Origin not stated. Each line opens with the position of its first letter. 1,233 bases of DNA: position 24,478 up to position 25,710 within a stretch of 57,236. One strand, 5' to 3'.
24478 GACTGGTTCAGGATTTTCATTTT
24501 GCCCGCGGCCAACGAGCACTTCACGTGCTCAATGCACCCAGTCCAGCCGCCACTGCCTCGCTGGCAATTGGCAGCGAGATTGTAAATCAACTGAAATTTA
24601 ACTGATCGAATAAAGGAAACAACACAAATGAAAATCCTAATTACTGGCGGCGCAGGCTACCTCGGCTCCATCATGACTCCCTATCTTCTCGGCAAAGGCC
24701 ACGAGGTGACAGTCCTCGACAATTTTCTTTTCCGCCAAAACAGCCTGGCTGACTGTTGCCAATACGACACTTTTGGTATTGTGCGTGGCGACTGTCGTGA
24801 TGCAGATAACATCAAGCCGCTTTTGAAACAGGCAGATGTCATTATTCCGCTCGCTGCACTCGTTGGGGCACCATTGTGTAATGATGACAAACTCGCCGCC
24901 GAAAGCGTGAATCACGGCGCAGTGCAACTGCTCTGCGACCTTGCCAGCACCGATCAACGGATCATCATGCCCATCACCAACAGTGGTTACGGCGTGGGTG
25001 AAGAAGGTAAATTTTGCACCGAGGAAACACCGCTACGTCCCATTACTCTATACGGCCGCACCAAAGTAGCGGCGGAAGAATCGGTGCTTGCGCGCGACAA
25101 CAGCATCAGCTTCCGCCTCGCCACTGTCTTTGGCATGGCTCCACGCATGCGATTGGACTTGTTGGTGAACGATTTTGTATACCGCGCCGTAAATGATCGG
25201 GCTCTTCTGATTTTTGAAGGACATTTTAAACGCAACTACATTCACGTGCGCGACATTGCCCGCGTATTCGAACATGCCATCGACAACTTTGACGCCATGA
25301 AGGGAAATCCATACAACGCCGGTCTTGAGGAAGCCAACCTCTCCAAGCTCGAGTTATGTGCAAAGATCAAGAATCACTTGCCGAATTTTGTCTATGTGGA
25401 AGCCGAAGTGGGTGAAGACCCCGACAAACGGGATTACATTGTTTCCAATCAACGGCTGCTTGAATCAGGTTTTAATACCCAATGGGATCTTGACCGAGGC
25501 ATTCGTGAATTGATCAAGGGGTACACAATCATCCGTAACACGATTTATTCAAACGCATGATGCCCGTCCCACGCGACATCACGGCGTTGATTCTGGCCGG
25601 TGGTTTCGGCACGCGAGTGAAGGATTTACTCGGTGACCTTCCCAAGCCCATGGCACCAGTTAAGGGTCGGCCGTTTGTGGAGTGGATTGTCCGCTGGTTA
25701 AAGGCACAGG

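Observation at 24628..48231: Flagellum-embedded ~24-kb glycosylation island predicted to build and attach a heavily tailored GDP-heptose-derived deoxysugar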

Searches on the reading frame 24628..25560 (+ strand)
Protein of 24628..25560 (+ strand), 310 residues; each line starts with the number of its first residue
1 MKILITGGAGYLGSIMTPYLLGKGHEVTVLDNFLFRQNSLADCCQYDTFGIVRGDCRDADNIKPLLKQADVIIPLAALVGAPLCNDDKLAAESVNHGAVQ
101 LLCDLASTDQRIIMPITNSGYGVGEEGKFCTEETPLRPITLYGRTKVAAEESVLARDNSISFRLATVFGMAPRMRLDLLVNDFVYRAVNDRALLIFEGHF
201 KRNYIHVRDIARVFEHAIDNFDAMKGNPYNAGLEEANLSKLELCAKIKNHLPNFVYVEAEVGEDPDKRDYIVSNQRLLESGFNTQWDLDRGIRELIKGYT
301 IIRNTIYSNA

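Call 3: search_protein_families(library=pfam, proteins=[window:24628-25560:+], max_evalue=0.001)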
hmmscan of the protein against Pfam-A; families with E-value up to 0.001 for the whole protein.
window:24628-25560:+ (310 aa): 6 families
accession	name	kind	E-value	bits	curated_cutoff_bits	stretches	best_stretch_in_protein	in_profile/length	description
PF01370.27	Epimerase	-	5.1e-31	108.4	20.9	1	3-232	1-240/240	NAD dependent epimerase/dehydratase family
PF16363.11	GDP_Man_Dehyd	-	1.3e-17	64.7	27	1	4-220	1-239/332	GDP-mannose 4,6 dehydratase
PF04321.23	RmlD_sub_bind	-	1.1e-15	58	27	1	1-223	1-202/287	RmlD substrate binding domain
PF01073.25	3Beta_HSD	-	8e-08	32.1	22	1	4-158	1-162/280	3-beta hydroxysteroid dehydrogenase/isomerase family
PF05368.20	NmrA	-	1e-05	25.7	27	1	2-97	4-98/298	NmrA-like family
PF02719.21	Polysacc_synt_2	-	7.1e-05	22.6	20.2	0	3-106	1-115/293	Polysaccharide biosynthesis protein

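Call 5: search_protein_families(library=ncbifam, proteins=[window:24628-25560:+], max_evalue=0.001)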
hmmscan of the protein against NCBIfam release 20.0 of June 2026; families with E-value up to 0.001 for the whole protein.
window:24628-25560:+ (310 aa): 19 families
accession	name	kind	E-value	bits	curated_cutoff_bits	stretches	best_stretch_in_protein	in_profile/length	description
TIGR01181.1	dTDP_gluc_dehyt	equivalog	4.3e-20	72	365.1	1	2-300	1-312/321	dTDP-glucose 4,6-dehydratase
TIGR01179.1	galE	equivalog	1.2e-19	70.3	262.3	1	2-155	1-158/332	UDP-glucose 4-epimerase GalE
TIGR04180.1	EDH_00030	hypoth_equivalog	1.7e-12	47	475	1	3-257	1-262/297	NAD-dependent 4,6-dehydratase LegB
TIGR01214.1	rmlD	equivalog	3.1e-10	39.6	224.05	1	2-173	1-156/285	dTDP-4-dehydrorhamnose reductase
TIGR03466.1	HpnA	hypoth_equivalog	6.4e-10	38.4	367.65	1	1-237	1-234/327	hopanoid-associated sugar epimerase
TIGR02197.1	heptose_epim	equivalog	1.6e-09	37.4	274.6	1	3-237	1-247/316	ADP-glyceromanno-heptose 6-epimerase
NF042422.1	oxyalk_red_OleD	equivalog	2.1e-09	37.2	580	1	1-221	1-218/329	2-alkyl-3-oxoalkanoate reductase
NF043036.1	ErythonDh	equivalog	4.4e-09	36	325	1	1-150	1-157/321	D-erythronate dehydrogenase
NF008872.0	PRK11908.1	equivalog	9.5e-09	34.7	294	1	1-136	2-137/349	bifunctional UDP-4-keto-pentose/UDP-xylose synthase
NF007956.0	PRK10675.1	subfamily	5.9e-08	32.2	394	1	1-151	1-158/338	UDP-glucose 4-epimerase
NF007582.0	PRK10217.1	equivalog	1.2e-06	27.9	698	1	2-81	3-87/355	dTDP-glucose 4,6-dehydratase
TIGR03589.1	PseB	equivalog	1.3e-06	27.6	407.75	1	2-168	6-160/324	UDP-N-acetylglucosamine 4,6-dehydratase (inverting)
NF011728.1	PRK15181.1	equivalog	1.9e-06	27.2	760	1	3-234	18-266/348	Vi polysaccharide biosynthesis UDP-N-acetylglucosaminuronic acid C-4 epimerase TviC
NF041015.1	UDPsulfquin_syn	equivalog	2e-06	27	575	1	1-39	1-39/384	UDP-sulfoquinovose synthase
NF007490.0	PRK10084.1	subfamily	5.2e-06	25.7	649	0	1-77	1-82/361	dTDP-glucose 4,6-dehydratase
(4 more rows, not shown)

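Call 9: search_solved_structures(query=window:24628-25560:+, max_evalue=1e-8, show_alignments=2)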
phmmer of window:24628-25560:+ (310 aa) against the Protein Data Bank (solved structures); distinct sequences matched with E-value up to 1e-8: 25.
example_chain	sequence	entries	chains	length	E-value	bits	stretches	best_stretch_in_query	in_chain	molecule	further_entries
6vo6_A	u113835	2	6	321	3.3e-106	358.2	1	2-307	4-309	Putative sugar-nucleotide epimerase/dehydratease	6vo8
6wjb_A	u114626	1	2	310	2.8e-17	66.2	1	2-233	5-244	NAD-dependent epimerase/dehydratase family protein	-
4lk3_A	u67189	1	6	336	4.1e-17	65.7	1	2-296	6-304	UDP-glucuronic acid decarboxylase 1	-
8rdg_A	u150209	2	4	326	6.3e-17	65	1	1-258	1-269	SDR family NAD(P)-dependent oxidoreductase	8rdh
4gll_A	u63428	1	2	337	1.1e-16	64.3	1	2-296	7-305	UDP-glucuronic acid decarboxylase 1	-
4m55_A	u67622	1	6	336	1.1e-16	64.3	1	2-296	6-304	UDP-glucuronic acid decarboxylase 1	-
2b69_A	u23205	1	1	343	1.1e-16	64.3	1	2-296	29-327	UDP-glucuronate decarboxylase 1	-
6wj9_A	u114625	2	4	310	1.4e-16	63.9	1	2-233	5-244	NAD-dependent epimerase/dehydratase family protein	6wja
8rdi_A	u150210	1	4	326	2.3e-16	63.2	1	1-258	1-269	SDR family NAD(P)-dependent oxidoreductase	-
5u4q_A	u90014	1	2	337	6.8e-12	48.5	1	1-219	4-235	dTDP-glucose 4,6-dehydratase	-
6kv9_A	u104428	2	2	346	7.3e-12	48.4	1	3-214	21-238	MoeE5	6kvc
6bi4_A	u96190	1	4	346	1.5e-11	47.4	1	1-299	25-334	dTDP-glucose 4,6-dehydratase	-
8shh_A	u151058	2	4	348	1.8e-11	47.1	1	2-300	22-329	dTDP-glucose 4,6-dehydratase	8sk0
7k3p_A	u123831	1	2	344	1.9e-11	47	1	2-159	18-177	UDP-glucose 4-epimerase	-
2hun_A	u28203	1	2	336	5.2e-11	45.6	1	1-299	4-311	336aa long hypothetical dTDP-glucose 4,6-dehydratase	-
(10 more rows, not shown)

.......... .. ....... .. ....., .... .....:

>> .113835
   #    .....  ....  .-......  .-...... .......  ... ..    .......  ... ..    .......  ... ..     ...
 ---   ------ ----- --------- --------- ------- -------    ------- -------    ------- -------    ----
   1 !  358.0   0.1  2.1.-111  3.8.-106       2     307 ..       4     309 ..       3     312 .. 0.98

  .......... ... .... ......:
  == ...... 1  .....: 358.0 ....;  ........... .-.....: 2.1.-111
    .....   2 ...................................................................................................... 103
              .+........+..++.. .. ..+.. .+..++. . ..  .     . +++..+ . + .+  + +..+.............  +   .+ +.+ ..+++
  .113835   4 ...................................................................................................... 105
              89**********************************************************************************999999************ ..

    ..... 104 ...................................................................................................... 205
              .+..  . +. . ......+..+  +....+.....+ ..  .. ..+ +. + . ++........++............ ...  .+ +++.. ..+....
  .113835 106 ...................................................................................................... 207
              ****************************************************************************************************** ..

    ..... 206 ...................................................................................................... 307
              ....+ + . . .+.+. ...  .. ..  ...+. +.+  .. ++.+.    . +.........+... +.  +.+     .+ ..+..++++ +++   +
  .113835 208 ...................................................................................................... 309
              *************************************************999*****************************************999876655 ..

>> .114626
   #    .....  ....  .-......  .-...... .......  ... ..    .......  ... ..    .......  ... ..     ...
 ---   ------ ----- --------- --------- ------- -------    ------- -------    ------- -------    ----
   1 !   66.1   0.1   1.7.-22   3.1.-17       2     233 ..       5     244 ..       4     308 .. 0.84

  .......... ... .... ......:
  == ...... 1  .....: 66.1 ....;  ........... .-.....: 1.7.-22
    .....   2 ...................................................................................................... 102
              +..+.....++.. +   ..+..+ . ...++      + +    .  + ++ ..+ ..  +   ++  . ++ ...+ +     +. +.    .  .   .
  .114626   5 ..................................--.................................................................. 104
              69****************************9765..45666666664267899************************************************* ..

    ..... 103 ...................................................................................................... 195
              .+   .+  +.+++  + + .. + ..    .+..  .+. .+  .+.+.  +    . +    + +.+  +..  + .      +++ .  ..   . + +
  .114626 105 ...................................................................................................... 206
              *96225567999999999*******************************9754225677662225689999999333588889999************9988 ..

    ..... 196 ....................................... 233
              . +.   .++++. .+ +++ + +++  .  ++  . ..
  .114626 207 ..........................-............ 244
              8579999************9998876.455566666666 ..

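Call 17: find_encoding_contigs(protein=window:24628-25560:+, flank=10000, max_places=6)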
Protein window:24628-25560:+ (310 aa): 3 contigs read that carry it; 3 places shown.
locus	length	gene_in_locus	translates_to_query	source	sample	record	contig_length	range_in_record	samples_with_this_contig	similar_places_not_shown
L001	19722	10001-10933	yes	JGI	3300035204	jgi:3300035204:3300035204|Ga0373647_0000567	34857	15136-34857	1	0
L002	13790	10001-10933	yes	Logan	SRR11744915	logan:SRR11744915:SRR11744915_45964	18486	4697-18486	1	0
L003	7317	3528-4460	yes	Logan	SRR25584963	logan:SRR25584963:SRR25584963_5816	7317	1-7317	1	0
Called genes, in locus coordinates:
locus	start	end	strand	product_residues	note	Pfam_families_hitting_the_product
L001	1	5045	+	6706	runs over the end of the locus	PF17164:DUF5122, PF13385:Laminin_G_3, PF13385:Laminin_G_3, PF13360:PQQ_2, PF13570:Beta-prop_ACSF4, PF13360:PQQ_2, PF13570:Beta-prop_ACSF4, PF13385:Laminin_G_3, +62 more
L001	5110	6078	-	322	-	PF00069:Pkinase, PF01636:APH (faint), PF07714:PK_Tyr_Ser-Thr, PF03109:ABC1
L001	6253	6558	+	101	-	PF16697:Yop-YscD_cpl, PF00498:FHA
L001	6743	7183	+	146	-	PF02623:FliW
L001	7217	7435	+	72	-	PF02599:CsrA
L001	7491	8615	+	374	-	PF00669:Flagellin_N, PF00700:Flagellin_C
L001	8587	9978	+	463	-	PF01266:DAO, PF13450:NAD_binding_8 (weak)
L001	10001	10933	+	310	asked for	PF01073:3Beta_HSD, PF01370:Epimerase, PF04321:RmlD_sub_bind, PF05368:NmrA (faint), PF16363:GDP_Man_Dehyd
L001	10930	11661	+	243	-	PF00483:NTP_transferase, PF12804:NTP_transf_3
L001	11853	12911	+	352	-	PF00288:GHMP_kinases_N, PF08544:GHMP_kinases_C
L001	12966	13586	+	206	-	PF00676:E1_dh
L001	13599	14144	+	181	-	PF02779:Transket_pyr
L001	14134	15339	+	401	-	PF00155:Aminotran_1_2 (weak), PF01041:DegT_DnrJ_EryC1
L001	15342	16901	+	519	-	PF02310:B12-binding, PF04055:Radical_SAM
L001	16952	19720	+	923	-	?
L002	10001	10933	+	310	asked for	PF01073:3Beta_HSD, PF01370:Epimerase, PF04321:RmlD_sub_bind, PF05368:NmrA (faint), PF16363:GDP_Man_Dehyd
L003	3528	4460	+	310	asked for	PF01073:3Beta_HSD, PF01370:Epimerase, PF04321:RmlD_sub_bind, PF05368:NmrA (faint), PF16363:GDP_Man_Dehyd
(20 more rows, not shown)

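Call 50: find_homologous_proteins(query=window:24628-25560:+, max_evalue=1e-40)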
Query window:24628-25560:+ (310 aa): 7999 proteins with E <= 1e-40 among 8000 candidates; the best 120 are listed.
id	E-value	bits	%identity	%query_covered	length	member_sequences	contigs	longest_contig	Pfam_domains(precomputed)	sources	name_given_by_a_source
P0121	1.2e-204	696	99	100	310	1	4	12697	PF04321.24,PF16363.12,PF05368.20,PF01073.26,PF01370.28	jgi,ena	jgi:nucleoside-diphosphate-sugar epimerase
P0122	5.8e-204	694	99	100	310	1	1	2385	PF04321.24,PF16363.12,PF05368.20,PF01073.26,PF01370.28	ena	-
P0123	1.1e-203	693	99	100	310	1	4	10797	PF04321.24,PF16363.12,PF05368.20,PF01073.26,PF01370.28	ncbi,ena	-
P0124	3.9e-203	691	98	100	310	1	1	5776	PF04321.24,PF16363.12,PF05368.20,PF01073.26,PF01370.28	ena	-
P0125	2.2e-202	689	98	100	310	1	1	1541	PF04321.24,PF16363.12,PF05368.20,PF01073.26,PF01370.28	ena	-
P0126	4.8e-201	685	97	100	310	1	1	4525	PF04321.24,PF16363.12,PF05368.20,PF01073.26,PF01370.28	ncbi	-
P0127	7.5e-201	684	96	100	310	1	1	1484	PF04321.24,PF16363.12,PF01073.26,PF01370.28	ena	-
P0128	7.7e-201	684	97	100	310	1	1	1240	PF04321.24,PF16363.12,PF05368.20,PF01073.26,PF01370.28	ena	-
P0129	1.0e-200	683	97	100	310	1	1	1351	PF04321.24,PF16363.12,PF01073.26,PF01370.28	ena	-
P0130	1.4e-199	680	97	100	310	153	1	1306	PF04321.24,PF16363.12,PF05368.20,PF01073.26,PF01370.28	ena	-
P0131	3.5e-199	678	96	100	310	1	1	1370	PF04321.24,PF16363.12,PF05368.20,PF01073.26,PF01370.28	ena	-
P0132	3.9e-199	678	96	100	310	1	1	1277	PF04321.24,PF16363.12,PF01073.26,PF01370.28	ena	-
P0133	4.9e-199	678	96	100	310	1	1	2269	PF04321.24,PF16363.12,PF05368.20,PF01073.26,PF01370.28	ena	-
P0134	1.3e-198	677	96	100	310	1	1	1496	PF04321.24,PF16363.12,PF05368.20,PF01073.26,PF01370.28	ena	-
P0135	2.5e-198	676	96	100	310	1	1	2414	PF04321.24,PF16363.12,PF05368.20,PF01073.26,PF01370.28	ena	-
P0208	4.3e-183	626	87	100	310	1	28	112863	PF04321.24,PF16363.12,PF02719.22,PF05368.20,PF01073.26,PF01370.28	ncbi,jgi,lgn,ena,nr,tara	ncbi:MAG: hypothetical protein CMO79_00990 [Verrucomicrobiales bacterium]|nr:hypothetical protein [V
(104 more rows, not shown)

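Call 52: find_encoding_contigs(protein=P0208, flank=10000, max_places=2)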
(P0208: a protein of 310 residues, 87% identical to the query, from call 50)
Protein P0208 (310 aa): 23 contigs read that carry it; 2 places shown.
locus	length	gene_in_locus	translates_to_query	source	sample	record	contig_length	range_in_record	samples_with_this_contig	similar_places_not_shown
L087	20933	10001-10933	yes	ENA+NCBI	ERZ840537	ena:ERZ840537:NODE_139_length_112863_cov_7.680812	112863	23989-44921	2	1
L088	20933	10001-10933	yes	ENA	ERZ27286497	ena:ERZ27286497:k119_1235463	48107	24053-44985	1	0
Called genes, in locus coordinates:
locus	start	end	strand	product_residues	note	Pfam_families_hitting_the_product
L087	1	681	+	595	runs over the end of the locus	PF05524:PEP-utilisers_N, PF00391:PEP-utilizers, PF02896:PEP-utilizers_C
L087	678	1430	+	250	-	PF00483:NTP_transferase, PF12804:NTP_transf_3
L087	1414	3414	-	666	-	PF13428:TPR_14 (faint), PF13432:TPR_16 (faint), PF13181:TPR_8 (faint), PF00515:TPR_1 (weak), PF07719:TPR_2 (weak), PF13414:TPR_11, PF00515:TPR_1 (weak), PF13844:Glyco_transf_41, +2 more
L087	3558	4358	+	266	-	PF00669:Flagellin_N, PF00700:Flagellin_C (weak)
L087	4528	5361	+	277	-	PF00669:Flagellin_N, PF00700:Flagellin_C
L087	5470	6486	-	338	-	PF07714:PK_Tyr_Ser-Thr, PF00069:Pkinase, PF03109:ABC1, PF01636:APH (faint)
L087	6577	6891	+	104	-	PF16697:Yop-YscD_cpl (weak), PF00498:FHA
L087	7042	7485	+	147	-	PF02623:FliW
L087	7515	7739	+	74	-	PF02599:CsrA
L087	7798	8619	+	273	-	PF00669:Flagellin_N, PF00700:Flagellin_C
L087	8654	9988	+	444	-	PF01266:DAO, PF13450:NAD_binding_8 (faint)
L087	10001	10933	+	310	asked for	PF01073:3Beta_HSD, PF01370:Epimerase, PF02719:Polysacc_synt_2 (faint), PF04321:RmlD_sub_bind, PF05368:NmrA (weak), PF16363:GDP_Man_Dehyd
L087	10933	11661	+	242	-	PF00483:NTP_transferase, PF12804:NTP_transf_3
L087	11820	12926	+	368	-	PF00288:GHMP_kinases_N, PF08544:GHMP_kinases_C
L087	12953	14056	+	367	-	PF02746:MR_MLE_N, PF13378:MR_MLE_C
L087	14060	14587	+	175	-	PF01965:DJ-1_PfpI, PF17124:ThiJ_like (faint)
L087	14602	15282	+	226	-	-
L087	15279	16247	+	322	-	PF00676:E1_dh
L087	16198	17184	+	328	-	PF02779:Transket_pyr, PF02780:Transketolase_C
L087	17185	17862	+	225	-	PF00702:Hydrolase, PF13419:HAD_2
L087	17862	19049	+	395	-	PF00155:Aminotran_1_2 (weak), PF01041:DegT_DnrJ_EryC1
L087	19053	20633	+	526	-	PF02310:B12-binding, PF04055:Radical_SAM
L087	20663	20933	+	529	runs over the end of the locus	-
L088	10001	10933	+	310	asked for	PF01073:3Beta_HSD, PF01370:Epimerase, PF02719:Polysacc_synt_2 (faint), PF04321:RmlD_sub_bind, PF05368:NmrA (weak), PF16363:GDP_Man_Dehyd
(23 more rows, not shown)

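Call 63: predict_structure(alignment_id=A2)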
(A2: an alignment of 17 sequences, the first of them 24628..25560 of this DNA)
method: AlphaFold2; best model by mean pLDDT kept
length: 310 residues; sequences in the alignment: 17
mean_pLDDT: 51.3   pTM: 0.55
mean pLDDT of the five models: 51.3, 49.5, 49.0, 48.0, 47.4
residues with pLDDT >= 90: 7; 70-90: 61; 50-70: 59; < 50: 183
segments of 3 or more residues with pLDDT < 50: 34-39, 77-87, 118-142, 167-179, 187-218, 220-222, 224-310
pLDDT, mean of each block of 10 residues (from residue 1): 73 60 80 50 59 79 89 64 44 65 87 62 35 37 58 73 51 45 49 45 41 48 42 33 39 34 30 27 30 31 29
secondary structure, 60 per line:
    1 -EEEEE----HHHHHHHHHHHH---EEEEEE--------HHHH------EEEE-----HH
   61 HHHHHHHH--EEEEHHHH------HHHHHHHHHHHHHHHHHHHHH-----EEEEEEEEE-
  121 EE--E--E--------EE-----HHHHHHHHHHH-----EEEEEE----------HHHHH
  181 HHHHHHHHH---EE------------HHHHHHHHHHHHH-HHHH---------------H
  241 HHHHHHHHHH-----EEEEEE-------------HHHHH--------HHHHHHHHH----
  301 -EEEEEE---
elements in order: E2-6 H11-22 E26-31 H40-43 E50-53 H59-68 E71-74 H75-78 H85-105 E111-119 H144-154 E160-165 H176-189 H207-219 H221-224 H240-250 E256-261 H275-279 H288-296 E302-307
